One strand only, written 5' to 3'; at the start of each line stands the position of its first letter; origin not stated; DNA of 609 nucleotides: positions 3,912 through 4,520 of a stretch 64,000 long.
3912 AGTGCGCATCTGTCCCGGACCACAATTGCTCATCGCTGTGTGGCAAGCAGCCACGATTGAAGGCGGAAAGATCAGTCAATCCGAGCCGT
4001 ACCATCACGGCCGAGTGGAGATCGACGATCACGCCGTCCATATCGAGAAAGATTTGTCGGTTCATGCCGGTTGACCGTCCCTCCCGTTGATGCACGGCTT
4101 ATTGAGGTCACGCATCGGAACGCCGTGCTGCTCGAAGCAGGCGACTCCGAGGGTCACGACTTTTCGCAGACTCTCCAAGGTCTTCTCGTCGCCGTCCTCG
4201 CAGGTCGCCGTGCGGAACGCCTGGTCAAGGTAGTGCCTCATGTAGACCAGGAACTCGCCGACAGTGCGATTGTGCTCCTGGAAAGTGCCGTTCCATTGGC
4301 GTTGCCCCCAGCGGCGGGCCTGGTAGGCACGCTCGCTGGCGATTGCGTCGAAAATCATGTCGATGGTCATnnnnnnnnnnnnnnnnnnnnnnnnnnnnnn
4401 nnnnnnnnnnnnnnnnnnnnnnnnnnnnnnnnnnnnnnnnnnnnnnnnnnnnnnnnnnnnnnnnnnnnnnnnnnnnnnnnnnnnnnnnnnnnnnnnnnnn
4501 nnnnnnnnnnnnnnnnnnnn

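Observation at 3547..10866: Candidate RNA-repair and nucleotide-salvage gene set on the Rsr operon strand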

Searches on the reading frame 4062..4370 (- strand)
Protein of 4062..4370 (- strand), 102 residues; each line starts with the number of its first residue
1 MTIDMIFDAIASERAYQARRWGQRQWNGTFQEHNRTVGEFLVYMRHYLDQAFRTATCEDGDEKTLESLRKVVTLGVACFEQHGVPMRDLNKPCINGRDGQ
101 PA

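Call 8: search_protein_families(library=pfam, proteins=[window:4062-4370:-], max_evalue=0.01)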
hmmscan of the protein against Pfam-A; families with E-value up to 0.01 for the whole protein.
window:4062-4370:- (102 aa): 0 families

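Call 10: search_protein_families(library=phrogs, proteins=[window:4062-4370:-], max_evalue=0.001)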
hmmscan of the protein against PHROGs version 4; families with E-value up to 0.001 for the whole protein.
window:4062-4370:- (102 aa): 0 families

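Call 15: search_solved_structures(query=window:4062-4370:-, max_evalue=10, show_alignments=1)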
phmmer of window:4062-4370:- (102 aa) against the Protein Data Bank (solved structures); distinct sequences matched with E-value up to 10: 3.
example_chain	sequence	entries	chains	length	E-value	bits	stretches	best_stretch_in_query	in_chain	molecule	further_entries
2ldk_A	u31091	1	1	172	0.75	13.2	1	17-44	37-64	Uncharacterized protein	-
6dnf_A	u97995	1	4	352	1.2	12.5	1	12-69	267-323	Mitochondrial calcium uniporter MCU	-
9i6b_G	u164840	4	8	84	1.7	12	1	74-96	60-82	Mitochondrial import receptor subunit tom6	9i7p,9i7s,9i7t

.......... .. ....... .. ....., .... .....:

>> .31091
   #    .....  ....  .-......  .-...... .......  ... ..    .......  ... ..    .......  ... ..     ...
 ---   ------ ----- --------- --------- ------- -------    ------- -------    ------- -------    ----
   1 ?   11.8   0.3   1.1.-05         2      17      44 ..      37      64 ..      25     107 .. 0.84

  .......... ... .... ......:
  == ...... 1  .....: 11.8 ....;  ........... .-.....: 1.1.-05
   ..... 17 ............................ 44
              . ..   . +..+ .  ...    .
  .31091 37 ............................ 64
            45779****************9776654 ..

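Call 22: search_protein_families(library=ncbifam, proteins=[window:4062-4370:-], max_evalue=0.1)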
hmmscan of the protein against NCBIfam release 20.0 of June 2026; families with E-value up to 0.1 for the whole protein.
window:4062-4370:- (102 aa): 0 families

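Call 51: find_homologous_proteins(query=window:4062-4370:-, max_evalue=0.01)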
Query window:4062-4370:- (102 aa): 18 proteins with E <= 0.01 among 18 candidates.
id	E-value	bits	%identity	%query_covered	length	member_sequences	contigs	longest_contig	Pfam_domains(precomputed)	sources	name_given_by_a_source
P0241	2.2e-59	216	92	100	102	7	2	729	-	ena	-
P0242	1.8e-48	181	79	100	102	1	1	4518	-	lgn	-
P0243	1.3e-46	175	75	100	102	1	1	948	-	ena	-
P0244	5.3e-45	169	75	100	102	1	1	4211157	-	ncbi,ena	-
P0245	3.9e-44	167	72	100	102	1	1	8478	-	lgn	-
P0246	1.4e-43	165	73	100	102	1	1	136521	-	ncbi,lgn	-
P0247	2.2e-39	151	69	100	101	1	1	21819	-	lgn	-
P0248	1.7e-30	123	58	100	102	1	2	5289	-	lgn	-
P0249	1.7e-28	116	55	98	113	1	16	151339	-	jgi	jgi:hypothetical protein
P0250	3.0e-28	116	61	93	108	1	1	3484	-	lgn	-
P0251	4.1e-26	109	53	100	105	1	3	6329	-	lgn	-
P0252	1.1e-25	108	54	98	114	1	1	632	-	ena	-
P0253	1.2e-23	101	54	95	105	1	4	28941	-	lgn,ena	-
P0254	4.2e-20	90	52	95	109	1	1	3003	-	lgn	-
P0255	2.7e-19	87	53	80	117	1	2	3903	-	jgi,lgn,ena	-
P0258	3.1e-9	55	42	86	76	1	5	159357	-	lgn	-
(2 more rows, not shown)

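Call 59: predict_structure(alignment_id=A3)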
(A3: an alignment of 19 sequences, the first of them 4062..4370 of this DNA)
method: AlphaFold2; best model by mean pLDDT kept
length: 102 residues; sequences in the alignment: 19
mean_pLDDT: 93.1   pTM: 0.77
mean pLDDT of the five models: 93.1, 92.7, 92.5, 92.4, 92.0
residues with pLDDT >= 90: 79; 70-90: 23; 50-70: 0; < 50: 0
segments of 3 or more residues with pLDDT < 50: none
pLDDT, mean of each block of 10 residues (from residue 1): 93 94 91 94 97 93 95 96 91 88 85
secondary structure, 60 per line:
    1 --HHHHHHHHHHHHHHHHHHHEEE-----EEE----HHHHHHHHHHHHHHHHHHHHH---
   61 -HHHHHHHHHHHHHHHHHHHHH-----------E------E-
elements in order: H3-21 E22-24 E30-32 H37-57 H62-82

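Call 63: fold_search(model_id=the predicted structure, library=pdb)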
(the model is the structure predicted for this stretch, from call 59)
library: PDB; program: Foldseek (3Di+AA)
matches with E <= 10: 164; with E <= 0.001: 0
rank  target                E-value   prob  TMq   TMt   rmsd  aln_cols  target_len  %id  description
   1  5j0k_A                1.1e+00  0.66  0.40  0.54   8.3        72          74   17  De novo design of protein homo-oligomers with modular hydrogen bond network-mediated specificity (released 2016-05-25)
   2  6u5b_g                1.5e+00  0.16  0.36  0.17   7.8        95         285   16  CryoEM Structure of Pyocin R2 - precontracted - baseplate (released 2020-04-15)
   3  2gta_A                1.6e+00  0.33  0.46  0.48   4.6        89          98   12  Crystal Structure of the putative pyrophosphatase YPJD from Bacillus subtilis. Northeast Structural Genomics Consortiu (released 2006-05-23)
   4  5ie9_A                1.7e+00  0.35  0.50  0.54   6.5       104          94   10  Crystal structure of the Bacillus-conserved MazG protein, a nucleotide pyrophosphohydrolase (released 2016-03-30)
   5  5j73_C                1.7e+00  0.21  0.33  0.43  12.1        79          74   11  De novo design of protein homo-oligomers with modular hydrogen bond network-mediated specificity (released 2016-05-25)
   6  7ody_B                1.9e+00  0.33  0.41  0.44   4.1        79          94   14  Cyanophage S-2L MazG-like pyrophosphohydrolase bound to dGDP and three catalytic Mn2+ ions per active site (released 2021-09-01)
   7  8cws_B                2.0e+00  0.66  0.39  0.67   1.6        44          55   16  Accurate computational design of genetically encoded 3D protein crystals (released 2023-11-01)
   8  5j0k_B                2.0e+00  0.44  0.39  0.53   8.3        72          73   17  De novo design of protein homo-oligomers with modular hydrogen bond network-mediated specificity (released 2016-05-25)
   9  8cwy_B                2.0e+00  0.44  0.40  0.53   8.4        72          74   14  Accurate computational design of genetically encoded 3D protein crystals (released 2023-11-01)
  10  3hef_A                2.0e+00  0.06  0.27  0.23  15.0       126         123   10  Crystal structure of the bacteriophage Sf6 terminase small subunit (released 2010-02-09)
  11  4dzp_B                2.1e+00  0.06  0.28  0.23  14.7       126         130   11  Crystal structure of the terminase small subunit gp1 with R48A mutation of the bacterial virus sf6 (released 2012-10-17)
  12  5o60_Z                2.2e+00  0.47  0.38  0.56   2.8        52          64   13  Structure of the 50S large ribosomal subunit from Mycobacterium smegmatis (released 2017-07-12)
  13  3hef_B                2.4e+00  0.06  0.28  0.23  14.6       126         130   12  Crystal structure of the bacteriophage Sf6 terminase small subunit (released 2010-02-09)
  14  9h91_Y                2.6e+00  0.47  0.40  0.61   2.7        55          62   14  Cryo-EM structure of the Vibrio natrigens 50S ribosomal subunit in complex with the proline-rich antimicrobial peptide (released 2025-05-21)
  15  2m0m_MODEL_1_A        2.6e+00  0.14  0.32  0.30   8.1        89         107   10  Structural Characterization of Minor Ampullate Spidroin Domains and their Distinct Roles in Fibroin Solubility (released 2013-03-27)
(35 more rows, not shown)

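Call 84: find_encoding_contigs(protein=P0249, flank=5000, max_places=2)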
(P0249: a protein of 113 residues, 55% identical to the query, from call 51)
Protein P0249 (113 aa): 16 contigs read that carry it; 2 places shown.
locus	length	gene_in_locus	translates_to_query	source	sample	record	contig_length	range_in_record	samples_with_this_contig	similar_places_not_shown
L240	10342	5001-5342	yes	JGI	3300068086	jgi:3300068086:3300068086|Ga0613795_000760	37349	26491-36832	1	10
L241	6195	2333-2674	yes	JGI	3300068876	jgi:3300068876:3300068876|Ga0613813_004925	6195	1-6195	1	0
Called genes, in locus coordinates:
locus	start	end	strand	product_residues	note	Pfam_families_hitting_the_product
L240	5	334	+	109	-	-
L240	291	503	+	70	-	-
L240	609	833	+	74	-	-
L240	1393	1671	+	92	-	-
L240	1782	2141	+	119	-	PF00085:Thioredoxin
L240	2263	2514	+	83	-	-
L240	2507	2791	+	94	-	-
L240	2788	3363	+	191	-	-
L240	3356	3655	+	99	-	-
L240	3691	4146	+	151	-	-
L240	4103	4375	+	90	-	-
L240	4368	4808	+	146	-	-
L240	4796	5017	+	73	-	-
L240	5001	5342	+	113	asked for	-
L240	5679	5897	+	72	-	-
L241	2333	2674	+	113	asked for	-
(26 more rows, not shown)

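Call 85: find_encoding_contigs(protein=P0253, flank=5000, max_places=2)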
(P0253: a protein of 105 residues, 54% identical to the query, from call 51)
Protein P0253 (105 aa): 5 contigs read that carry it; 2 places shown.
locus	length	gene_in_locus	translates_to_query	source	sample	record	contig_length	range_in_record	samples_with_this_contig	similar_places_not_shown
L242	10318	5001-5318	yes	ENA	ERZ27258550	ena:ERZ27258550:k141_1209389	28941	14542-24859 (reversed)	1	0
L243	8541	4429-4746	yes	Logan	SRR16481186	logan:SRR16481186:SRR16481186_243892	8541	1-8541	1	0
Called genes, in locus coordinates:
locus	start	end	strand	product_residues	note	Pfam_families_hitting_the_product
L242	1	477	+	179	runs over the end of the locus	PF01695:IstB_IS21 (weak)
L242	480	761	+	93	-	-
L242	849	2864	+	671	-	PF22548:AEP-TOTE, PF03796:DnaB_C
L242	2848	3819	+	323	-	-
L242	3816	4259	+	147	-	PF00293:NUDIX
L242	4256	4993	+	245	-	PF02511:Thy1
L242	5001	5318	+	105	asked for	-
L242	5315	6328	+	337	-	PF05014:Nuc_deoxyrib_tr, PF15891:Nuc_deoxyri_tr2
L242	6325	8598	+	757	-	PF01612:DNA_pol_A_exo1, PF00476:DNA_pol_A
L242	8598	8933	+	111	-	-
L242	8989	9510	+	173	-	-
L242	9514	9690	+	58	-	-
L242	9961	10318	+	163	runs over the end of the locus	-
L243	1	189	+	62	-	?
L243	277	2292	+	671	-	PF22548:AEP-TOTE, PF03796:DnaB_C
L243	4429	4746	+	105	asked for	-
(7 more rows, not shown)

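Call 86: find_encoding_contigs(protein=P0258, flank=5000, max_places=2)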
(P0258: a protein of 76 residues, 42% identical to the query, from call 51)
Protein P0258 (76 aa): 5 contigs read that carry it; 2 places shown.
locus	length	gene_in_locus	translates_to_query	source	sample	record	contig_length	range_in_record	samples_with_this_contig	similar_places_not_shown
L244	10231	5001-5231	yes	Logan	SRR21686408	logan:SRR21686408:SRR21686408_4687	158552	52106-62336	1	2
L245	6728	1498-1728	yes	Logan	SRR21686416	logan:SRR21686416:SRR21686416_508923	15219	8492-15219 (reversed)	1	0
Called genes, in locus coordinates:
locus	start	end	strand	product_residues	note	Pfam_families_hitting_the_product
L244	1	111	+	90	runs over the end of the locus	-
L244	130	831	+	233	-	-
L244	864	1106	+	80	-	-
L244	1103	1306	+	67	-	-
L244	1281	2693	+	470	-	PF18127:NAMPT_N, PF04095:NAPRTase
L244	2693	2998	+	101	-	-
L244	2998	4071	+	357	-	PF01467:CTP_transf_like (weak)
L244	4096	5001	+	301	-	PF13365:Trypsin_2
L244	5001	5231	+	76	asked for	-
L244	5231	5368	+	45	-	-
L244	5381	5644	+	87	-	-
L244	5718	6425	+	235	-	-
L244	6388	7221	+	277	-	PF11735:CAP59_mtransfer (weak)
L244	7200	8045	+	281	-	-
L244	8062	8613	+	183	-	PF13578:Methyltransf_24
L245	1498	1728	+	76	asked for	-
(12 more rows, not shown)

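Call 96: search_protein_representatives(alignment_id=A3)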
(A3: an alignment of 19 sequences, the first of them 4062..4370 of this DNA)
Query: 19 sequences, 102 profile positions. Proteins with E-value up to 0.001 (for the whole library): 2305; up to 1e-10: 1035; up to 1e-30: 22. The best 150 are listed.
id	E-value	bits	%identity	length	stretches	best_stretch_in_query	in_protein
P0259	1.9e-38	146.8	-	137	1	1-101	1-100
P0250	2.4e-38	146.4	-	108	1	3-101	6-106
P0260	8.4e-38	144.7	-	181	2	3-90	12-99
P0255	2.6e-37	143.1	-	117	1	1-102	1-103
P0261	1.1e-35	137.9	-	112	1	2-102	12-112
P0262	7.4e-35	135.2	-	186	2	2-85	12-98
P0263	2.2e-34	133.7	-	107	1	2-102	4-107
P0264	3.9e-34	132.9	-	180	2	3-82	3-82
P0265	5.9e-34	132.3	-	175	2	2-88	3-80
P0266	7.6e-34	132.0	-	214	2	2-92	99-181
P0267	9.8e-34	131.6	-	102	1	1-101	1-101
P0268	1.9e-33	130.7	-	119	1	1-100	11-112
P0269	4.6e-33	129.4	-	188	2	1-88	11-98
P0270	2.0e-32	127.4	-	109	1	1-102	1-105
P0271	2.6e-32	127.1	-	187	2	1-86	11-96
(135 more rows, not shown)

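Call 98: search_protein_families(library=pfam, alignment_id=A7, max_evalue=0.01)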
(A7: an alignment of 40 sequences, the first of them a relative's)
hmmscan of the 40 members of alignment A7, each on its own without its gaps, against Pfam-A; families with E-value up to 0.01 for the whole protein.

A. member 1, P0260 (181 aa): 0 families

B. families by the number of members that match (of 40 scanned): 3 families
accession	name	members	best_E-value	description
PF18924.5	DUF5674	1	5.5e-05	Protein of unknown function (DUF5674)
PF17107.11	SesA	1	0.0029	N-terminal domain on NACHT_NTPase and P-loop NTPases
PF14047.11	DCR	1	0.0061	Dppa2/4 conserved region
